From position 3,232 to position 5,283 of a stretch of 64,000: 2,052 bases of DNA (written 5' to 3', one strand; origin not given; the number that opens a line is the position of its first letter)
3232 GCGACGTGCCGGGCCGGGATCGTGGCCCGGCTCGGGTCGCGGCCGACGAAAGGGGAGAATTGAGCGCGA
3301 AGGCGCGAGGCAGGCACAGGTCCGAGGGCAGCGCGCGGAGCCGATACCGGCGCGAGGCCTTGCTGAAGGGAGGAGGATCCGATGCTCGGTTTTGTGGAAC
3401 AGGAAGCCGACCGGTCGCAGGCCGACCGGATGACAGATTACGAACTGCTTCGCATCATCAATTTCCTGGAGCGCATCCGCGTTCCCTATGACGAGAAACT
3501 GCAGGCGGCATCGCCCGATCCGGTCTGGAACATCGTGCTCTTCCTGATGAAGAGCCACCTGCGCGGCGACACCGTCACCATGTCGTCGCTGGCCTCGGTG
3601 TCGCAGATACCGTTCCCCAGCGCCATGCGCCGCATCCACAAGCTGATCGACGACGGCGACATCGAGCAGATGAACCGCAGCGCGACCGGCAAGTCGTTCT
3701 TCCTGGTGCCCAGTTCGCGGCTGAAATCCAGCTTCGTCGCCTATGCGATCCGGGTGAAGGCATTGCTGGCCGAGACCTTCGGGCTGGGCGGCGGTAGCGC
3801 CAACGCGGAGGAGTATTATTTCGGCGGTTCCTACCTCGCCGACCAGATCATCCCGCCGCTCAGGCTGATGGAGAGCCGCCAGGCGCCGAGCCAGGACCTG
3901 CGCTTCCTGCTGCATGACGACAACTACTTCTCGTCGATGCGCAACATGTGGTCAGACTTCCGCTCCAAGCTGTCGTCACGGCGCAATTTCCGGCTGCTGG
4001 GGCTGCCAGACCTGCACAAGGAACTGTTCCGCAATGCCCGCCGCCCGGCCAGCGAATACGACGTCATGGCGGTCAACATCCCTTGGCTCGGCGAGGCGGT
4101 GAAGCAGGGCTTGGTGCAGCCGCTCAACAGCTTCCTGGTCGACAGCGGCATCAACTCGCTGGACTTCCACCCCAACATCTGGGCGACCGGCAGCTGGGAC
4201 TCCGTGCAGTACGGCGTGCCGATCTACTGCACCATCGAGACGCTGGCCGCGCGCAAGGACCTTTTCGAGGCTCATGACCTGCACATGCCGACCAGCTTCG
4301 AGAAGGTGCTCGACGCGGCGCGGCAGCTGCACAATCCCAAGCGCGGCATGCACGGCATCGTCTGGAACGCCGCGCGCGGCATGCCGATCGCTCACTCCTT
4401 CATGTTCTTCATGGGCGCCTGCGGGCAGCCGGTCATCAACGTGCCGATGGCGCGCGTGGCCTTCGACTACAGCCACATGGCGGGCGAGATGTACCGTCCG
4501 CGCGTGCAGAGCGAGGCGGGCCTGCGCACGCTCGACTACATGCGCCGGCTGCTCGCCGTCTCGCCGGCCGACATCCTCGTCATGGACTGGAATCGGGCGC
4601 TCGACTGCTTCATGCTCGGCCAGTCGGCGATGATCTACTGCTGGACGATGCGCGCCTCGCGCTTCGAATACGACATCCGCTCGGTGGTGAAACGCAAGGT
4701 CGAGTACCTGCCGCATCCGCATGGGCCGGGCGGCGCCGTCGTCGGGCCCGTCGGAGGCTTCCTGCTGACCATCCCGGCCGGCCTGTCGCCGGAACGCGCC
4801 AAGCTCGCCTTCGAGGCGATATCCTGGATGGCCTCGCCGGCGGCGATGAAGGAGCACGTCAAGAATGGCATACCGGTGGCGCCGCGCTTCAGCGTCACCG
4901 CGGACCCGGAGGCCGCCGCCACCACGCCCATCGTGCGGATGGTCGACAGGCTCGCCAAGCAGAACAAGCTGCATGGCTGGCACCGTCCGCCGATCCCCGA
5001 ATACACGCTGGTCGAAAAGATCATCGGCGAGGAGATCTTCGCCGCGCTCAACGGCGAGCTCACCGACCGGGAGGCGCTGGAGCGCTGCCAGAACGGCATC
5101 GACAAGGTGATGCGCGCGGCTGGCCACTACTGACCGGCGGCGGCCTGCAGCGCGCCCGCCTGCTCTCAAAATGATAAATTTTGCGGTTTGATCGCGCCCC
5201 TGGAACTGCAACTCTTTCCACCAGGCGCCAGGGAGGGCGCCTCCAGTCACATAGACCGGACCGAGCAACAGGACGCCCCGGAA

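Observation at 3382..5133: Winged-helix regulator that uses a cytoplasmic ABC solute-binding domain as its sensor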

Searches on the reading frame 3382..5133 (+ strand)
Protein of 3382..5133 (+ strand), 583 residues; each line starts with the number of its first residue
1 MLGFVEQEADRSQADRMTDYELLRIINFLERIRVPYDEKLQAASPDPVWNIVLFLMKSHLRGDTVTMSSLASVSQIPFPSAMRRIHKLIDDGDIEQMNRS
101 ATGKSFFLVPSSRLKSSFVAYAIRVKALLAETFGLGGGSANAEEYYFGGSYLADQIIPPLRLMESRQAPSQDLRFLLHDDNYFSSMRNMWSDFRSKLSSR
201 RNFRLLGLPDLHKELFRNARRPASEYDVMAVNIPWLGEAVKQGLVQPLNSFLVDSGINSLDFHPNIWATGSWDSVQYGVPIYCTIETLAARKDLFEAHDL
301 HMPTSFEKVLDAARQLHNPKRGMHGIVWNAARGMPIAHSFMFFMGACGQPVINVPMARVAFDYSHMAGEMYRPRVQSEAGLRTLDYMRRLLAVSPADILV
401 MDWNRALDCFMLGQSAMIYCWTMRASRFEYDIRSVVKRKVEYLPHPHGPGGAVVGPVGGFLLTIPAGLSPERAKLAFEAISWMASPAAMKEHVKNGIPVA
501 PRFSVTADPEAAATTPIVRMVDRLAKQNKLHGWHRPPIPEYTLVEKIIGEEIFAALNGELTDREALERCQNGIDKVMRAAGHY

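Call 5: search_protein_families(library=pfam, proteins=[window:3382-5133:+], max_evalue=1)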
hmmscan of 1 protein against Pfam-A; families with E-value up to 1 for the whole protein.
window:3382-5133:+ (583 aa): 2 families
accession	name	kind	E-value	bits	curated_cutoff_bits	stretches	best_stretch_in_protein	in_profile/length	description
PF01547.30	SBP_bac_1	-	2e-21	77.8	26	1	224-490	49-307/307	Bacterial extracellular solute-binding protein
PF13416.11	SBP_bac_8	-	5.8e-16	59.5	27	1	225-510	39-269/279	Bacterial extracellular solute-binding protein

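Call 6: search_protein_families(library=ncbifam, proteins=[window:3382-5133:+], max_evalue=1)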
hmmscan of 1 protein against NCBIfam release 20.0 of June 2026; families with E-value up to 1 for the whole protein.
window:3382-5133:+ (583 aa): 0 families

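Call 8: find_homologous_proteins(query=window:3382-5130:+, max_evalue=0.001)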
Query window:3382-5130:+ (583 aa): 762 proteins with E <= 0.001 among 8000 candidates; the best 120 are listed.
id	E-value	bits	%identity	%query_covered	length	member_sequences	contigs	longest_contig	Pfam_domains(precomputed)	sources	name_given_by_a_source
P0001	0.0e+0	1262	92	100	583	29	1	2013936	PF13416.12,PF01547.31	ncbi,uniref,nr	ncbi:extracellular solute-binding protein [Mesorhizobium sp. YC-39]|uniref:extracellular solute-bind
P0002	0.0e+0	1114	82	98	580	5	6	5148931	PF13416.12,PF01547.31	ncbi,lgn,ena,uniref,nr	ncbi:multiple sugar transport system substrate-binding protein [Kaistia hirudinis]|uniref:Multiple s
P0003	0.0e+0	1110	81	99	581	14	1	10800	PF13416.12,PF01547.31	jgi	-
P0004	0.0e+0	1100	81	99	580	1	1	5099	PF13416.12,PF01547.31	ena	-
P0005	0.0e+0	1097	81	99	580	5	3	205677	PF13416.12,PF01547.31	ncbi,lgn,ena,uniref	ncbi:extracellular solute-binding protein [Taklimakanibacter deserti]|uniref:extracellular solute-bi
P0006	0.0e+0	1080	79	99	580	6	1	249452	PF13416.12,PF01547.31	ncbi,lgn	-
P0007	0.0e+0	1019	76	98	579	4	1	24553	PF13416.12,PF01547.31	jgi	jgi:multiple sugar transport system substrate-binding protein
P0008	1.1e-293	993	75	94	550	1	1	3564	PF13416.12,PF01547.31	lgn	-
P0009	5.0e-291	984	74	97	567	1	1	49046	PF13416.12,PF01547.31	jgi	jgi:multiple sugar transport system substrate-binding protein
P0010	3.6e-289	978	73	97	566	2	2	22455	PF13416.12,PF01547.31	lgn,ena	-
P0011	9.3e-286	967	72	97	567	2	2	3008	PF13416.12,PF01547.31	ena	-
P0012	2.1e-279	946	70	97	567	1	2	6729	PF13416.12,PF01547.31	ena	-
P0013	7.8e-278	941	70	97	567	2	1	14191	PF13416.12,PF01547.31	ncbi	-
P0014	8.8e-277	937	69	97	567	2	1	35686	PF13416.12,PF01547.31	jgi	jgi:multiple sugar transport system substrate-binding protein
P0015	2.8e-276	936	69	97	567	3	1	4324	PF13416.12,PF01547.31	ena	-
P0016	7.2e-276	934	69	97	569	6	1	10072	PF13416.12,PF01547.31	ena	-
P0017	1.0e-275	934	69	97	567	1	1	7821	PF13416.12,PF01547.31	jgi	jgi:multiple sugar transport system substrate-binding protein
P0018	1.0e-275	934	68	100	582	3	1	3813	PF13416.12,PF01547.31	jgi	jgi:multiple sugar transport system substrate-binding protein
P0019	1.2e-275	934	69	97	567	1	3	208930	PF13416.12,PF01547.31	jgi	jgi:multiple sugar transport system substrate-binding protein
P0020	1.2e-275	934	69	97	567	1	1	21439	PF13416.12,PF01547.31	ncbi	-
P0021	1.3e-275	934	69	97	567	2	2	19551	PF13416.12,PF01547.31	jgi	jgi:multiple sugar transport system substrate-binding protein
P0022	1.4e-275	933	69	97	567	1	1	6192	PF13416.12,PF01547.31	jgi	jgi:multiple sugar transport system substrate-binding protein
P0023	2.1e-275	933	69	97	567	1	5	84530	PF13416.12,PF01547.31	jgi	jgi:multiple sugar transport system substrate-binding protein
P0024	2.2e-275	933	69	97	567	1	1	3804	PF13416.12,PF01547.31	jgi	jgi:multiple sugar transport system substrate-binding protein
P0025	2.9e-275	932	69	97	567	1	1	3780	PF13416.12,PF01547.31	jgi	jgi:multiple sugar transport system substrate-binding protein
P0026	2.9e-275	932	69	97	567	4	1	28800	PF13416.12,PF01547.31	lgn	-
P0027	4.3e-275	932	69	97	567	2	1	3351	PF13416.12,PF01547.31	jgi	jgi:multiple sugar transport system substrate-binding protein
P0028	1.5e-274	930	69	97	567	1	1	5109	PF13416.12,PF01547.31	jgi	jgi:multiple sugar transport system substrate-binding protein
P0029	1.8e-274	930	70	97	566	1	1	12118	PF13416.12,PF01547.31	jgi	jgi:multiple sugar transport system substrate-binding protein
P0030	2.1e-274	930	69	97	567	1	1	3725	PF13416.12,PF01547.31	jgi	jgi:multiple sugar transport system substrate-binding protein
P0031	3.3e-274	929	69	97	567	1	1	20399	PF13416.12,PF01547.31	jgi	jgi:multiple sugar transport system substrate-binding protein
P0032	3.6e-274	929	69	97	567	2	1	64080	PF13416.12,PF01547.31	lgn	-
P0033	5.3e-274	928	70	97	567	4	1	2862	PF13416.12,PF01547.31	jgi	jgi:multiple sugar transport system substrate-binding protein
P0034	5.8e-274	928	69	97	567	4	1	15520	PF13416.12,PF01547.31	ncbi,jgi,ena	jgi:multiple sugar transport system substrate-binding protein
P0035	7.3e-274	928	69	97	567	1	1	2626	PF13416.12,PF01547.31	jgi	jgi:multiple sugar transport system substrate-binding protein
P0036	9.7e-274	927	69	97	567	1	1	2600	PF13416.12,PF01547.31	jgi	jgi:multiple sugar transport system substrate-binding protein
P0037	2.3e-273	926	69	97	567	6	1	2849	PF01547.31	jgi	jgi:multiple sugar transport system substrate-binding protein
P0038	2.7e-273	926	70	97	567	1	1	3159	PF13416.12,PF01547.31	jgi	jgi:multiple sugar transport system substrate-binding protein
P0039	2.8e-273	926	69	97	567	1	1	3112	PF13416.12,PF01547.31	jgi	jgi:multiple sugar transport system substrate-binding protein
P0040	3.0e-273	926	68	97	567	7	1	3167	PF13416.12,PF01547.31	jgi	jgi:multiple sugar transport system substrate-binding protein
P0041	4.3e-273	925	68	97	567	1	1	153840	PF13416.12,PF01547.31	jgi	jgi:multiple sugar transport system substrate-binding protein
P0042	5.5e-273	925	68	97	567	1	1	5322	PF13416.12,PF01547.31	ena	-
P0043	7.2e-273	925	69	97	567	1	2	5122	PF13416.12,PF01547.31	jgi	jgi:multiple sugar transport system substrate-binding protein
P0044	7.8e-273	924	70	97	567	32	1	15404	PF13416.12,PF01547.31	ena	-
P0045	8.0e-273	924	69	97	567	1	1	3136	PF13416.12,PF01547.31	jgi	jgi:multiple sugar transport system substrate-binding protein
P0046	8.9e-273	924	68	97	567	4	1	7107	PF13416.12,PF01547.31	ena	-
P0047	1.1e-272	924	68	97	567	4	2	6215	PF13416.12,PF01547.31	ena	-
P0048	1.1e-272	924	68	97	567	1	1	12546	PF13416.12,PF01547.31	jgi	jgi:multiple sugar transport system substrate-binding protein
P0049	1.3e-272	924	69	97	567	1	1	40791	PF13416.12,PF01547.31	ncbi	-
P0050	1.3e-272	924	69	97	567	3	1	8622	PF13416.12,PF01547.31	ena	-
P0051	1.4e-272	924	69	97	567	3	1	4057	PF13416.12,PF01547.31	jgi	jgi:multiple sugar transport system substrate-binding protein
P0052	1.9e-272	923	69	97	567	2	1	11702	PF13416.12,PF01547.31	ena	-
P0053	3.1e-272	922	68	97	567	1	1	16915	PF13416.12,PF01547.31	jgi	jgi:multiple sugar transport system substrate-binding protein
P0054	3.5e-272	922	68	97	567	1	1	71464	PF13416.12,PF01547.31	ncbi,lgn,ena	-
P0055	5.5e-272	922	68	97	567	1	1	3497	PF13416.12,PF01547.31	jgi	jgi:multiple sugar transport system substrate-binding protein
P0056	6.3e-272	921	69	97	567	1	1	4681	PF13416.12,PF01547.31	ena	-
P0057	1.2e-271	921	70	97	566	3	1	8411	PF13416.12,PF01547.31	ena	-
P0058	1.2e-271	920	69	97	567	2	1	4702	PF13416.12,PF01547.31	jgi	jgi:multiple sugar transport system substrate-binding protein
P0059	2.2e-271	920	69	97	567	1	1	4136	PF13416.12,PF01547.31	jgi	jgi:multiple sugar transport system substrate-binding protein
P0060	2.9e-271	919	69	97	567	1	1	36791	PF13416.12,PF01547.31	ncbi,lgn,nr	ncbi:MAG: extracellular solute-binding protein [Alphaproteobacteria bacterium]|nr:extracellular solu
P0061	3.0e-271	919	69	97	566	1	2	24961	PF13416.12,PF01547.31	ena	-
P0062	3.9e-271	919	69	97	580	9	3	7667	PF13416.12,PF01547.31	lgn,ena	-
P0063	7.5e-271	918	69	97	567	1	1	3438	PF13416.12,PF01547.31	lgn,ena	-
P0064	7.6e-271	918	69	97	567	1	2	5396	PF13416.12,PF01547.31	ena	-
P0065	8.7e-271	918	69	97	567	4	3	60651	PF13416.12,PF01547.31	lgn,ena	-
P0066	9.9e-271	917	69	97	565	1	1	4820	PF13416.12,PF01547.31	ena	-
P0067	1.0e-270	917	68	97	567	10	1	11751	PF13416.12,PF01547.31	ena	-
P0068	1.9e-270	917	69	97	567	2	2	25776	PF13416.12,PF01547.31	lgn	-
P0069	2.0e-270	916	68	97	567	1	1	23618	PF13416.12,PF01547.31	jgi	jgi:multiple sugar transport system substrate-binding protein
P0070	4.1e-270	915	68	97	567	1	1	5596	PF13416.12,PF01547.31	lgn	-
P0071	5.2e-270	915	69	97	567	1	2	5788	PF13416.12,PF01547.31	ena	-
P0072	7.2e-270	915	69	97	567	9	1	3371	PF13416.12,PF01547.31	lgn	-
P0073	8.9e-270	914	69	97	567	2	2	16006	PF13416.12,PF01547.31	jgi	jgi:multiple sugar transport system substrate-binding protein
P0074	1.0e-269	914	68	97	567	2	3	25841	PF13416.12,PF01547.31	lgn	-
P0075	1.5e-269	914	68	97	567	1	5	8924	PF13416.12,PF01547.31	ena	-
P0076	1.8e-269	913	70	97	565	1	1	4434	PF13416.12,PF01547.31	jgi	jgi:multiple sugar transport system substrate-binding protein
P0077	1.9e-269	913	68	97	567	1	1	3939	PF13416.12,PF01547.31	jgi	jgi:multiple sugar transport system substrate-binding protein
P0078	2.2e-269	913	68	97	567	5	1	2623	PF13416.12,PF01547.31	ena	-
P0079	2.4e-269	913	68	97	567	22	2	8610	PF13416.12,PF01547.31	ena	-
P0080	2.5e-269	913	69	97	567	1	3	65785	PF13416.12,PF01547.31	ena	-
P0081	3.1e-269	913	69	97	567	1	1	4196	PF13416.12,PF01547.31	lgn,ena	-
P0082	7.1e-269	911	68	97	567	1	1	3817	PF13416.12,PF01547.31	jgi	jgi:multiple sugar transport system substrate-binding protein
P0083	7.9e-269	911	69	97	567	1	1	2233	PF13416.12,PF01547.31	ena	-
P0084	1.0e-268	911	69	97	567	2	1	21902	PF13416.12,PF01547.31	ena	-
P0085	1.4e-268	910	67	97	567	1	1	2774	PF13416.12,PF01547.31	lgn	-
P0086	1.4e-268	910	68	97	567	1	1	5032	PF13416.12,PF01547.31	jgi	jgi:multiple sugar transport system substrate-binding protein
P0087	1.8e-268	910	67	97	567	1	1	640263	PF13416.12,PF01547.31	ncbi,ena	-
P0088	2.3e-268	910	69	97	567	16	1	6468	PF13416.12,PF01547.31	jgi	jgi:multiple sugar transport system substrate-binding protein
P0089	2.8e-268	909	69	97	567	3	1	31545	PF13416.12,PF01547.31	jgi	jgi:multiple sugar transport system substrate-binding protein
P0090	3.5e-268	909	68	97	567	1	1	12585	PF13416.12,PF01547.31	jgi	jgi:multiple sugar transport system substrate-binding protein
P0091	4.4e-268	909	68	97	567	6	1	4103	PF13416.12,PF01547.31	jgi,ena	-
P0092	4.8e-268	909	68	97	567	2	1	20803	PF13416.12,PF01547.31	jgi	jgi:multiple sugar transport system substrate-binding protein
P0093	5.0e-268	909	67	97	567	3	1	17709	PF13416.12,PF01547.31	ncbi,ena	-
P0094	5.4e-268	908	69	97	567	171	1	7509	PF13416.12,PF01547.31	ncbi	-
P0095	6.2e-268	908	68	97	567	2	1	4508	PF13416.12,PF01547.31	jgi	jgi:multiple sugar transport system substrate-binding protein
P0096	9.0e-268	908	67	97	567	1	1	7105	PF13416.12,PF01547.31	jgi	jgi:multiple sugar transport system substrate-binding protein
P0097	1.5e-267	907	68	97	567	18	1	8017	PF13416.12,PF01547.31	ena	-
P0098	1.7e-267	907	67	97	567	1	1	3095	PF13416.12,PF01547.31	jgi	jgi:multiple sugar transport system substrate-binding protein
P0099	2.4e-267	906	67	97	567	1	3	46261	PF13416.12,PF01547.31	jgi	jgi:multiple sugar transport system substrate-binding protein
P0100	3.0e-267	906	69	97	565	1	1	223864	PF13416.12,PF01547.31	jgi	jgi:multiple sugar transport system substrate-binding protein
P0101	3.5e-267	906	68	97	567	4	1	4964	PF13416.12,PF01547.31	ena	-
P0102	4.7e-267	905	67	97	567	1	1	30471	PF13416.12,PF01547.31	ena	-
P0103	5.0e-267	905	68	97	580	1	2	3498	PF13416.12,PF01547.31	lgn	-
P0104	7.3e-267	905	67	97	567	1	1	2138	PF13416.12,PF01547.31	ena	-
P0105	7.7e-267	905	69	97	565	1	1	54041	PF13416.12,PF01547.31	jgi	jgi:multiple sugar transport system substrate-binding protein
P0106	1.4e-266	904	67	97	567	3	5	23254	PF13416.12,PF01547.31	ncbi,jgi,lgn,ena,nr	ncbi:MAG: extracellular solute-binding protein [Alphaproteobacteria bacterium]|nr:extracellular solu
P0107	1.6e-266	904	67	97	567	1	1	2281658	PF13416.12,PF01547.31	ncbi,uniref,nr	ncbi:extracellular solute-binding protein [Aestuariivirga litoralis]|uniref:extracellular solute-bin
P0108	2.8e-266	903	68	97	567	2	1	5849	PF13416.12,PF01547.31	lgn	-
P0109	3.9e-266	902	68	97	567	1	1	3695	PF13416.12,PF01547.31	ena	-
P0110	1.1e-265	901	68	97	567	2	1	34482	PF13416.12,PF01547.31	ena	-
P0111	1.1e-265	901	68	97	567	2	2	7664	PF13416.12,PF01547.31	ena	-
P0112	1.3e-265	901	68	97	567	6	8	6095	PF13416.12,PF01547.31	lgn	-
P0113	1.7e-265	900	67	97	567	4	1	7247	PF13416.12,PF01547.31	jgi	jgi:multiple sugar transport system substrate-binding protein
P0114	2.2e-265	900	68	97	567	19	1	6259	PF13416.12,PF01547.31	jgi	jgi:multiple sugar transport system substrate-binding protein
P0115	2.4e-265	900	66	97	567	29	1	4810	PF13416.12,PF01547.31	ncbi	-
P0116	4.6e-265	899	68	97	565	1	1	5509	PF13416.12,PF01547.31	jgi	jgi:multiple sugar transport system substrate-binding protein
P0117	8.3e-265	898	67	98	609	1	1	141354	PF13416.12,PF01547.31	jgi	jgi:multiple sugar transport system substrate-binding protein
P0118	2.2e-264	896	67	97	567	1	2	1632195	PF13416.12,PF01547.31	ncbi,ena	-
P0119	7.3e-264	895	67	97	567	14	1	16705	PF13416.12,PF01547.31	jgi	jgi:multiple sugar transport system substrate-binding protein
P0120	1.4e-263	894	66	98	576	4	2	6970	PF13416.12,PF01547.31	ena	-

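Call 12: search_solved_structures(query=A1, max_evalue=1, show_alignments=1)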
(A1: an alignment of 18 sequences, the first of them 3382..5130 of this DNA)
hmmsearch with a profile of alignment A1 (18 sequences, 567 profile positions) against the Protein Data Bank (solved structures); distinct sequences matched with E-value up to 1: 60.
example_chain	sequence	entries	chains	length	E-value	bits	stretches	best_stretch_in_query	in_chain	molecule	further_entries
5iai_A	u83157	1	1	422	7.7e-38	133.5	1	161-556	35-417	Sugar ABC transporter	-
1eu8_A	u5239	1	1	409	4.6e-22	81.4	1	199-562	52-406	TREHALOSE/MALTOSE BINDING PROTEIN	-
4rya_A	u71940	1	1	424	8.5e-19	70.7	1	170-566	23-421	ABC transporter substrate binding protein (Sorbitol)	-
4qrz_A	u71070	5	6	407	6.3e-16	61.2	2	197-314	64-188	ABC-TYPE SUGAR TRANSPORTER | ABC transporter, substrate binding protein (Sugar)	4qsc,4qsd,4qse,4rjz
6dtq_A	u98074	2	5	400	2.9e-15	59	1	260-553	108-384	maltose-binding protein MalE3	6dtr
5ci5_A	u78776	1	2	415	1.4e-12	50.1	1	219-561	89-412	Extracellular solute-binding protein family 1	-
4g68_B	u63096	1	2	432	2.6e-08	36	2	231-301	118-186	ABC transporter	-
4g68_A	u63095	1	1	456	2.9e-08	35.9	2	231-301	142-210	ABC transporter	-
3uor_A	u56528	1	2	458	3.8e-08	35.5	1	206-304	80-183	ABC transporter sugar binding protein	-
5ysb_A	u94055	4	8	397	7.2e-08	34.6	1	187-311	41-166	Lin1841 protein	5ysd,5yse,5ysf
8art_A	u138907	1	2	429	6.6e-06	28.1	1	198-346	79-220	Putative secreted maltose-binding protein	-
9xf5_A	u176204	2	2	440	6.7e-06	28.1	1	195-303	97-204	ABC transporter substrate-binding protein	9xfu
7wcj_A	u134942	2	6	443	8.7e-05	24.4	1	205-336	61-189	Trehalose-binding lipoprotein LpqY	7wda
8ja7_E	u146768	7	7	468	0.00011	24.1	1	205-336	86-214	Trehalose-binding lipoprotein LpqY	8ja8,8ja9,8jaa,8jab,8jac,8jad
3vxb_A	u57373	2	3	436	0.00017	23.4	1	230-302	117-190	Putative sugar-binding lipoprotein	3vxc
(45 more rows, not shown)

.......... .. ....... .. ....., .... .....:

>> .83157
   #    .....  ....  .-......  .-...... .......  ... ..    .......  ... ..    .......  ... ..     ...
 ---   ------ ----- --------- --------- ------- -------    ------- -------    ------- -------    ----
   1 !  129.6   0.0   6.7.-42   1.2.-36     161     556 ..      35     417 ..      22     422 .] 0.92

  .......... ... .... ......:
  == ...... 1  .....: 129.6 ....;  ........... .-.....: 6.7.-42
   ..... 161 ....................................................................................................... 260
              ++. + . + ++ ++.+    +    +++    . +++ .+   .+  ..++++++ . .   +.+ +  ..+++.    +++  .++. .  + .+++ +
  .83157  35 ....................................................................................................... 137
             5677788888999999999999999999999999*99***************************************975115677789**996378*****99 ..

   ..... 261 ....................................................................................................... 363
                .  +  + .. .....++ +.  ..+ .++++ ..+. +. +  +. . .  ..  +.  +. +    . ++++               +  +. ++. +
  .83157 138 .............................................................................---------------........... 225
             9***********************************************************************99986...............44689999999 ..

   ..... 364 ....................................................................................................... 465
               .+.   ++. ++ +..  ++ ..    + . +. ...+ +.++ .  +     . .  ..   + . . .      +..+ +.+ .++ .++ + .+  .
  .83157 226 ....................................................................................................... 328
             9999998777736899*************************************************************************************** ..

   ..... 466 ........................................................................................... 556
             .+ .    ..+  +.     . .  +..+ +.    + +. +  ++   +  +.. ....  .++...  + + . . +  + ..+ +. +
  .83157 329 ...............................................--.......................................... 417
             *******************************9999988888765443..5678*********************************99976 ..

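Call 17: find_encoding_contigs(protein=P0107, flank=10000, max_places=2)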
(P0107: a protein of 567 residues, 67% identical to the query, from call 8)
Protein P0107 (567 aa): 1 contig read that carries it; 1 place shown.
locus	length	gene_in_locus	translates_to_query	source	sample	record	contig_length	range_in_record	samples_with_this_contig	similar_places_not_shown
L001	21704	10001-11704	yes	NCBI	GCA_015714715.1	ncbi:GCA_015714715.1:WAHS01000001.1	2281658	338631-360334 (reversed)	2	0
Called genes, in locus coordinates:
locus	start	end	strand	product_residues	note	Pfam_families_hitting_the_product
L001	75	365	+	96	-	-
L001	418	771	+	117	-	-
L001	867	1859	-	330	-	PF01408:GFO_IDH_MocA, PF02894:GFO_IDH_MocA_C, PF22725:GFO_IDH_MocA_C3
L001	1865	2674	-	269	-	PF02548:Pantoate_transf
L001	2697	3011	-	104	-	PF00355:Rieske, PF13806:Rieske_2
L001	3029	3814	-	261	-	PF01261:AP_endonuc_2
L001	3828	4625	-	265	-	PF00005:ABC_tran, PF13304:AAA_21 (faint)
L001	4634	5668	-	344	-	PF02653:BPD_transp_2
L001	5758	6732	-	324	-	PF00532:Peripla_BP_1, PF13407:Peripla_BP_4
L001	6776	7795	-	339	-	PF04116:FA_hydroxylase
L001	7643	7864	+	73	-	-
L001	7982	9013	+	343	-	PF00356:LacI, PF13407:Peripla_BP_4, PF13458:Peripla_BP_6 (weak)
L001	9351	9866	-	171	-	PF00903:Glyoxalase, PF13669:Glyoxalase_4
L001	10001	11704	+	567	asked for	PF01547:SBP_bac_1, PF13416:SBP_bac_8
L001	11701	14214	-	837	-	PF13476:AAA_23 (faint), PF00005:ABC_tran, PF13304:AAA_21 (faint), PF00005:ABC_tran, PF02653:BPD_transp_2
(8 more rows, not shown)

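Call 18: find_encoding_contigs(protein=P0002, flank=10000, max_places=2)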
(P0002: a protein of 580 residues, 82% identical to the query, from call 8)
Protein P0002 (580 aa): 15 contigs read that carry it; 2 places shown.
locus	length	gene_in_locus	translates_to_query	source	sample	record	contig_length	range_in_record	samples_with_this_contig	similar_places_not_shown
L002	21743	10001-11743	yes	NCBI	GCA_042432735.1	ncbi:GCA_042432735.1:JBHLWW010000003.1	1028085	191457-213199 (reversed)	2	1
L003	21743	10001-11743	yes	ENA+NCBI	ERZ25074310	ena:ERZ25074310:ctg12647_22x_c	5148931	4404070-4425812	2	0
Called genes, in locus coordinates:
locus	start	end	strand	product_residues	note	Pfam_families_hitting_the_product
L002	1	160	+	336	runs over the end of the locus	PF02653:BPD_transp_2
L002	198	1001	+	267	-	PF00106:adh_short, PF01370:Epimerase (faint), PF08659:KR, PF13561:adh_short_C2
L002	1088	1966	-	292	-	PF03446:NAD_binding_2, PF03807:F420_oxidored (weak), PF14833:NAD_binding_11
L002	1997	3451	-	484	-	PF00890:FAD_binding_2, PF01134:GIDA (faint), PF01266:DAO (faint), PF07992:Pyr_redox_2, PF12831:FAD_oxidored (weak), PF13738:Pyr_redox_3 (weak), PF00070:Pyr_redox, PF02852:Pyr_redox_dim, +3 more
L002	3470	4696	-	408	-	PF02492:cobW, PF07683:CobW_C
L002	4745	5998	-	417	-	PF00557:Peptidase_M24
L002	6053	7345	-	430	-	PF00364:Biotin_lipoyl, PF25997:BSH_YhbJ (weak), PF00198:2-oxoacid_dh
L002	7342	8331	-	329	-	PF02779:Transket_pyr, PF02780:Transketolase_C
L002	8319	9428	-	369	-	PF00676:E1_dh, PF02775:TPP_enzyme_C (faint)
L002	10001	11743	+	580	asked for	PF01547:SBP_bac_1, PF13416:SBP_bac_8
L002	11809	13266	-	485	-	PF00171:Aldedh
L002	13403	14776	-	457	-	PF01979:Amidohydro_1, PF07969:Amidohydro_3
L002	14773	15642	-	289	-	PF04444:Dioxygenase_N, PF00775:Dioxygenase_C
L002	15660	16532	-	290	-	PF01557:FAA_hydrolase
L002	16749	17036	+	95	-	PF03795:YCII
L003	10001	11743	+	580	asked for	PF01547:SBP_bac_1, PF13416:SBP_bac_8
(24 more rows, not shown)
